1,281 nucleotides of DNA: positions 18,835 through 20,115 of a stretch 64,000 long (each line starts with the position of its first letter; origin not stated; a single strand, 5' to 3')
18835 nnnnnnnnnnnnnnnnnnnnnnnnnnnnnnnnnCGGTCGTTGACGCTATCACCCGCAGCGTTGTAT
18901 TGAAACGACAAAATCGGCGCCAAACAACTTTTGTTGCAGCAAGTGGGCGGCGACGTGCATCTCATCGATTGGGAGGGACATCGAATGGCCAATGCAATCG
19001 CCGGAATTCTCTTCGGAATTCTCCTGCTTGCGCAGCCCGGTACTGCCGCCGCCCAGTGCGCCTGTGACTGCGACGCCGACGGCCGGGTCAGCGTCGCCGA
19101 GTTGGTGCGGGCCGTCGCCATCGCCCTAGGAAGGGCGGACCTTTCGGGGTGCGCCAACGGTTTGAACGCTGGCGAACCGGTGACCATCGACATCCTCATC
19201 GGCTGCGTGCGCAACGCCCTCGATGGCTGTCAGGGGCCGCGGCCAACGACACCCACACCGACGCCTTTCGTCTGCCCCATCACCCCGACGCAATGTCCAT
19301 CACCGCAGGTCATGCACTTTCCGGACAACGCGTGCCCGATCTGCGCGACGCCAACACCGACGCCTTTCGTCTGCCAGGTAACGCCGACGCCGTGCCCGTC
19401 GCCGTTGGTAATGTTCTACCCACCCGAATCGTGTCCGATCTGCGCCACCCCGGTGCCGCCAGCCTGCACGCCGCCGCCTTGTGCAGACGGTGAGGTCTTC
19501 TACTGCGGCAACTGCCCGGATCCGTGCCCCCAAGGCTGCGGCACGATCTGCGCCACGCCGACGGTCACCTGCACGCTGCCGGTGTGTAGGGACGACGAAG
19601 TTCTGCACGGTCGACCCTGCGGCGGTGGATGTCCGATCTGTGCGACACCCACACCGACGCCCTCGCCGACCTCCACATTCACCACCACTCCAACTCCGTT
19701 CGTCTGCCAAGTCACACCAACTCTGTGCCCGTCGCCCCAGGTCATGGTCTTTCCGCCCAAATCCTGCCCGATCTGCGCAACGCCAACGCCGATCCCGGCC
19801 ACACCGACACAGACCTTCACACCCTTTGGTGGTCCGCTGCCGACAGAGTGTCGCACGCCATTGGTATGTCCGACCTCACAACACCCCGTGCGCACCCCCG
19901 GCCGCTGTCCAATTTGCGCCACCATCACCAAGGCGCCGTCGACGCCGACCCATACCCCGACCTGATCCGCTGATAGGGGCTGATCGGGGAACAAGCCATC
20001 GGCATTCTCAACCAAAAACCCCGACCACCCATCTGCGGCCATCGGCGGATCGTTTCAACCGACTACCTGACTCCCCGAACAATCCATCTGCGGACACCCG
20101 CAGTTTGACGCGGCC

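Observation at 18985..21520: Two adjacent secreted proteins carrying dockerin-like Ca-binding repeats; one is a novel 4-Cys tandem-repeat protein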

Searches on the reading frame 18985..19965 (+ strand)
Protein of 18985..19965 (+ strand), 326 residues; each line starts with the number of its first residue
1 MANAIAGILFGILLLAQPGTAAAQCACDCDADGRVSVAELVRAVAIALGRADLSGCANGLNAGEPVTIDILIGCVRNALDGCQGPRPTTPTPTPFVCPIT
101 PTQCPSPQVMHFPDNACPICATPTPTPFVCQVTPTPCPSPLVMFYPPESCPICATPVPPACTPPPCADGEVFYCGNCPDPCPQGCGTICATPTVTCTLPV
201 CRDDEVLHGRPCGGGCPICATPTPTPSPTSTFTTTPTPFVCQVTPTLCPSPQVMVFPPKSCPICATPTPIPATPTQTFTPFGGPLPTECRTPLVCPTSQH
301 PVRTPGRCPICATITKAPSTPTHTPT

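Call 3: search_protein_families(library=pfam, proteins=[window:18985-19965:+], max_evalue=1)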
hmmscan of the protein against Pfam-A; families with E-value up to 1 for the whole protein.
window:18985-19965:+ (326 aa): 1 family
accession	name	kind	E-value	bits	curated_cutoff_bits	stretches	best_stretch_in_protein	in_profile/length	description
PF24335.1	DUF7503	-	0.091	12.8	27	1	6-27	15-37/42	Family of unknown function (DUF7503)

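Call 8: find_homologous_proteins(query=window:18985-19965:+, max_evalue=0.001)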
Query window:18985-19965:+ (326 aa): 23 proteins with E <= 0.001 among 8000 candidates.
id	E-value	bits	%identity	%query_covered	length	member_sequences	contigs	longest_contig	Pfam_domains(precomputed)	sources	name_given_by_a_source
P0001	8.1e-38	148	55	32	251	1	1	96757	-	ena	-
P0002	7.6e-13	66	53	25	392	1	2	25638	PF07705.18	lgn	-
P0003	2.8e-11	61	46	22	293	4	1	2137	-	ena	-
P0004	1.5e-9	55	46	19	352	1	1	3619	-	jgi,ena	-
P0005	1.0e-8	53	47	23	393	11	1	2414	-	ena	-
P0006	9.7e-8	49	49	25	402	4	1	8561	-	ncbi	-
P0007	2.0e-7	48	52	19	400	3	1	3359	-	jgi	-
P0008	1.1e-6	46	45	20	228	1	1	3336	-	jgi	jgi:hypothetical protein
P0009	2.0e-6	45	70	10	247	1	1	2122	-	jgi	-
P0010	3.9e-6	44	50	18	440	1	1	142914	-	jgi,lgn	jgi:hypothetical protein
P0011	1.1e-5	43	46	25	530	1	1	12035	PF07995.18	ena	-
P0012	1.1e-5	43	34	49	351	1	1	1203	-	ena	-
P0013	5.0e-5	40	55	10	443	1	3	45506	PF24684.2,PF01436.28,PF25021.2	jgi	jgi:sugar lactone lactonase YvrE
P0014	5.2e-5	40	48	21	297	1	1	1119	-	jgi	jgi:hypothetical protein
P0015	6.2e-5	40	48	26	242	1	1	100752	-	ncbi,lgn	-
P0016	8.1e-5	40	47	18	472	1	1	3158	PF00963.25,PF00036.39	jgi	-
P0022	8.6e-4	36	52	18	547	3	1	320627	-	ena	-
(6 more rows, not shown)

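Call 12: find_encoding_contigs(protein=P0001, flank=10000, max_places=3)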
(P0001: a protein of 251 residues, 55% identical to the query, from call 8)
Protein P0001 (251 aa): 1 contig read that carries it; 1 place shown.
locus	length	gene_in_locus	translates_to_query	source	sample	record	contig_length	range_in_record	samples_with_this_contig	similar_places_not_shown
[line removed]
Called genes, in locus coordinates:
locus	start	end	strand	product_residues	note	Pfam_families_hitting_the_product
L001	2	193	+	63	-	?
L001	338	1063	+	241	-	PF13173:AAA_14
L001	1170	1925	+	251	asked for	-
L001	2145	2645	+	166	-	-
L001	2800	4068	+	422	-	PF13265:DUF4056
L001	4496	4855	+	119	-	PF08238:Sel1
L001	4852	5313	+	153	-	-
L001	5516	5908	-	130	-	PF01850:PIN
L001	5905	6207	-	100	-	-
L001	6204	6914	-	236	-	-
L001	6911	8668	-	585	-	PF07287:AtuA, PF23544:AtuA_ferredoxin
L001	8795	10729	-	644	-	PF00289:Biotin_carb_N, PF02786:CPSase_L_D2, PF07478:Dala_Dala_lig_C, PF02785:Biotin_carb_C, PF21139:BT_MCC_alpha, PF00364:Biotin_lipoyl, PF25973:BSH_CzcB (faint), PF25984:BSH_YknX (faint)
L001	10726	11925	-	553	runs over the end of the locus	PF03255:ACCA (faint), PF01039:Carboxyl_trans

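Call 15: search_protein_families(library=ncbifam, proteins=[window:18985-19965:+, P0001, P0012, P0004, P0016], max_evalue=1)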
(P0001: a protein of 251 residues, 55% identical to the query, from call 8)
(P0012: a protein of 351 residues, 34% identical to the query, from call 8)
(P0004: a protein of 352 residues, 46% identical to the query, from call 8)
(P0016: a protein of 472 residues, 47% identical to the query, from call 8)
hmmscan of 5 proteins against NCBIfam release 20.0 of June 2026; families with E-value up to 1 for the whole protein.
window:18985-19965:+ (326 aa): 0 families

P0001 (251 aa): 0 families

P0012 (351 aa): 0 families

P0004 (352 aa): 1 family
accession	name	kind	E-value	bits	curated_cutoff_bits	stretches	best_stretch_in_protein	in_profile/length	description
NF041410.1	XopAW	subfamily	0.31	10.8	120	1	314-332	34-52/235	XopAW family type III secretion system calcium-binding effector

P0016 (472 aa): 1 family
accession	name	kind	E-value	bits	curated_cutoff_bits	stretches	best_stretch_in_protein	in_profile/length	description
NF041410.1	XopAW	subfamily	0.0023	17.8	120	1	236-321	113-186/235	XopAW family type III secretion system calcium-binding effector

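Call 16: search_protein_families(library=pfam, proteins=[P0001, P0012, P0004, P0016, P0008, P0009, P0002], max_evalue=1)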
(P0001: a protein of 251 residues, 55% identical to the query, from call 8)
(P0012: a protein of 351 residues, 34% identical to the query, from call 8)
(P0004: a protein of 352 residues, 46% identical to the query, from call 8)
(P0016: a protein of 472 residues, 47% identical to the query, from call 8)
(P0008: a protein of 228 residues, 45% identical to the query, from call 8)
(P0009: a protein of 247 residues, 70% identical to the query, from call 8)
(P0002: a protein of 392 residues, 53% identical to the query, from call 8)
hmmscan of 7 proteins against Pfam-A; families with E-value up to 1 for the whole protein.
P0001 (251 aa): 0 families

P0012 (351 aa): 1 family
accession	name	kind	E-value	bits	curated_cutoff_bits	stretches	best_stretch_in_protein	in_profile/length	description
PF07584.16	BatA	-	0.013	16.3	25.9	0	20-45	8-33/77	Aerotolerance regulator N-terminal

P0004 (352 aa): 5 families
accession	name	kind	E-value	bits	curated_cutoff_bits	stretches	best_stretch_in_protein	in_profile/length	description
PF13405.12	EF-hand_6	-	0.0009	19.2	25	1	314-333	8-27/30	EF-hand domain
PF00404.24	Dockerin_1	-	0.0021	18.6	22.9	1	283-324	1-45/57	Dockerin type I domain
PF00036.39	EF-hand_1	-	0.0021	17.9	25.4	1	314-333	8-27/29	EF hand domain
PF13202.12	EF-hand_5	-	0.022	14.7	25.9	1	314-329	7-22/25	EF hand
PF13499.12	EF-hand_7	-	0.35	11.7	30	0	313-331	47-65/67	EF-hand domain pair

P0016 (472 aa): 8 families
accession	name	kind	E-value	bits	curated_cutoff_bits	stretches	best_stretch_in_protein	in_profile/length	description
PF00036.39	EF-hand_1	-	1.3e-06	28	25.4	2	265-285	7-27/29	EF hand domain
PF00963.24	Cohesin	-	2.7e-06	28.1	24.1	1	31-141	3-112/139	Cohesin domain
PF13202.12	EF-hand_5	-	0.00011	21.9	25.9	1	266-279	7-20/25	EF hand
PF13405.12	EF-hand_6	-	0.00014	21.7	25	1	266-285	8-27/30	EF-hand domain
PF00404.24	Dockerin_1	-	0.0059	17.2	22.9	1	234-276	1-45/57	Dockerin type I domain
PF13499.12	EF-hand_7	-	0.014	16.1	30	1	236-284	12-66/67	EF-hand domain pair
PF18938.6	aRib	-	0.018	15.3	27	1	372-400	40-67/71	Atypical Rib domain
PF25542.1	zf-CCCH_12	-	0.22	11.7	27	0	441-455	10-23/30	CCCH zinc finger domain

P0008 (228 aa): 2 families
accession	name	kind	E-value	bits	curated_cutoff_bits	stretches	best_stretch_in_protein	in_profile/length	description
PF00036.39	EF-hand_1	-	0.16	12.1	25.4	0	37-54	10-27/29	EF hand domain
PF13405.12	EF-hand_6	-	0.19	12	25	0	37-54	10-27/30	EF-hand domain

P0009 (247 aa): 0 families

P0002 (392 aa): 1 family
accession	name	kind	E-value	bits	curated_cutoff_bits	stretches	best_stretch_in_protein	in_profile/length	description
PF07705.17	CARDB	-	4.1e-06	27.4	22.7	1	173-267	2-100/101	CARDB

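Call 61: find_encoding_contigs(protein=P0016, flank=5000, max_places=2)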
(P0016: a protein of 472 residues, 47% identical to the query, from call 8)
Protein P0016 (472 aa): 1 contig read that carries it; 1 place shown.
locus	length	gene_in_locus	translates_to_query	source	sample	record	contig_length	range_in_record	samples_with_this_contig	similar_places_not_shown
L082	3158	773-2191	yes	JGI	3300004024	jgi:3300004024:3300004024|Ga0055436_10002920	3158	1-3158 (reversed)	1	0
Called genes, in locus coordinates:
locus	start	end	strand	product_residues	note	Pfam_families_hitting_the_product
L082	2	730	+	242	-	?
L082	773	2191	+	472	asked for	PF00963:Cohesin (weak), PF00036:EF-hand_1 (faint)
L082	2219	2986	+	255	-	PF14258:DUF4350, PF23355:IFT52_GIFT (faint)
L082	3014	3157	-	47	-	?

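Call 65: find_related_loci(query=window:18985-19965:+, collection=metagenome_contigs, flank=5000)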
Query window:18985-19965:+ (326 aa) in metagenome_contigs; peptide patterns used: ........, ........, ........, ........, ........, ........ (x = any residue, [..] = any of these).
128 stretches matched a pattern, but none encodes a relative of the query by tblastn (E <= 1e-3).

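Call 68: find_encoding_contigs(protein=P0022, flank=10000, max_places=1)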
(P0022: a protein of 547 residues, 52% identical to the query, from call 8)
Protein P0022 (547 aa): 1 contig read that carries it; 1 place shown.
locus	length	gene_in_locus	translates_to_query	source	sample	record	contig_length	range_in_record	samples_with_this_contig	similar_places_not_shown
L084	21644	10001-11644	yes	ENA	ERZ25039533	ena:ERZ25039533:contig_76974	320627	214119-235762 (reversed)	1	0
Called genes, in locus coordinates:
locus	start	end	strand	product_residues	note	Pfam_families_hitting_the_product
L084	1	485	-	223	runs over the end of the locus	-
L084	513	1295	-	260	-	-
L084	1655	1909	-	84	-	-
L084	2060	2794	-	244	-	PF02219:MTHFR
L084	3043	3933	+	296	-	PF02826:2-Hacid_dh_C, PF03807:F420_oxidored (faint)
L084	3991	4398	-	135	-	-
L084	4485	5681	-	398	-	-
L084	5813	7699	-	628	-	PF00656:Peptidase_C14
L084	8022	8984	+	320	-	-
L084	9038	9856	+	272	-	PF13490:zf-HC2 (faint), PF06347:SH3_4, PF08239:SH3_3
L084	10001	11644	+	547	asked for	-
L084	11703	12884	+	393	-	PF05958:tRNA_U5-meth_tr, PF13847:Methyltransf_31 (weak)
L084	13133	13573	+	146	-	PF00072:Response_reg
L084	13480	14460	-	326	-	-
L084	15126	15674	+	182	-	PF02518:HATPase_c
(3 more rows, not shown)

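Call 80: list_cluster_members(proteins=[P0001, P0012, P0024, P0025, P0026, P0027, P0030, P0033, P0004, P0057])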
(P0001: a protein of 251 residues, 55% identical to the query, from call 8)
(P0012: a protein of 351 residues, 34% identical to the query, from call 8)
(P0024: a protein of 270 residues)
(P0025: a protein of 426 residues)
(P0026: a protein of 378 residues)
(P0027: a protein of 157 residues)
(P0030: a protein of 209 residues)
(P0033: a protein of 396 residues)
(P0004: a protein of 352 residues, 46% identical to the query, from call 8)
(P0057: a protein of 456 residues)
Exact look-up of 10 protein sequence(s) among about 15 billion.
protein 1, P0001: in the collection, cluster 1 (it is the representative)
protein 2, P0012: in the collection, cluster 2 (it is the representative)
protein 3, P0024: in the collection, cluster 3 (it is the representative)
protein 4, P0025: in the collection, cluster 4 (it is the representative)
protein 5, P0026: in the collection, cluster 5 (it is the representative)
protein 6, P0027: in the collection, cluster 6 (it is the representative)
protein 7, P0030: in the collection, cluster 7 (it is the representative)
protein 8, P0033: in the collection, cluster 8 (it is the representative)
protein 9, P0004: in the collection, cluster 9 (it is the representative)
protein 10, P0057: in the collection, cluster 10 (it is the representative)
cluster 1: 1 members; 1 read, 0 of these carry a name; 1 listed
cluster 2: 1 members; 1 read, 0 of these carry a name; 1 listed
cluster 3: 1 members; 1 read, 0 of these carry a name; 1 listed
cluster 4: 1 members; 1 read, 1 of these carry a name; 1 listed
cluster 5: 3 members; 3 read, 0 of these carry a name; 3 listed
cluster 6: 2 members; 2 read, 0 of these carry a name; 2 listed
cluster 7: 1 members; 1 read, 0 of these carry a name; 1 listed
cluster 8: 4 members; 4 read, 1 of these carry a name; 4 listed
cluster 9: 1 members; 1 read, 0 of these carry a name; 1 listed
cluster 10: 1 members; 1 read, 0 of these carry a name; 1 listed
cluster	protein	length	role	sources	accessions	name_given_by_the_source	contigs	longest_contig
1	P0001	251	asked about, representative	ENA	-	-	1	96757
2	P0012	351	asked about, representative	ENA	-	-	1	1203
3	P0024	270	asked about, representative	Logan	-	-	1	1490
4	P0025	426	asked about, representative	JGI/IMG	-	EF hand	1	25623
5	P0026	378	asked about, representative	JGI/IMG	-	-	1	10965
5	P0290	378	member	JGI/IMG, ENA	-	-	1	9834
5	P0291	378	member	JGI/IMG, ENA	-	-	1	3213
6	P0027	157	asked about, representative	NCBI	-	-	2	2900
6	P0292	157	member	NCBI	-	-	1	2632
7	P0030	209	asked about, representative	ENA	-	-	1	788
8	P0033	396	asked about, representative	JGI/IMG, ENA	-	-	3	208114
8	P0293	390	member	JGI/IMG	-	hypothetical protein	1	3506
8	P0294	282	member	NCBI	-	-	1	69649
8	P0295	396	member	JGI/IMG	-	-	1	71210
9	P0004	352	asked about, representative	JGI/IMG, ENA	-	-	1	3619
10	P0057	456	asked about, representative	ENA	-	-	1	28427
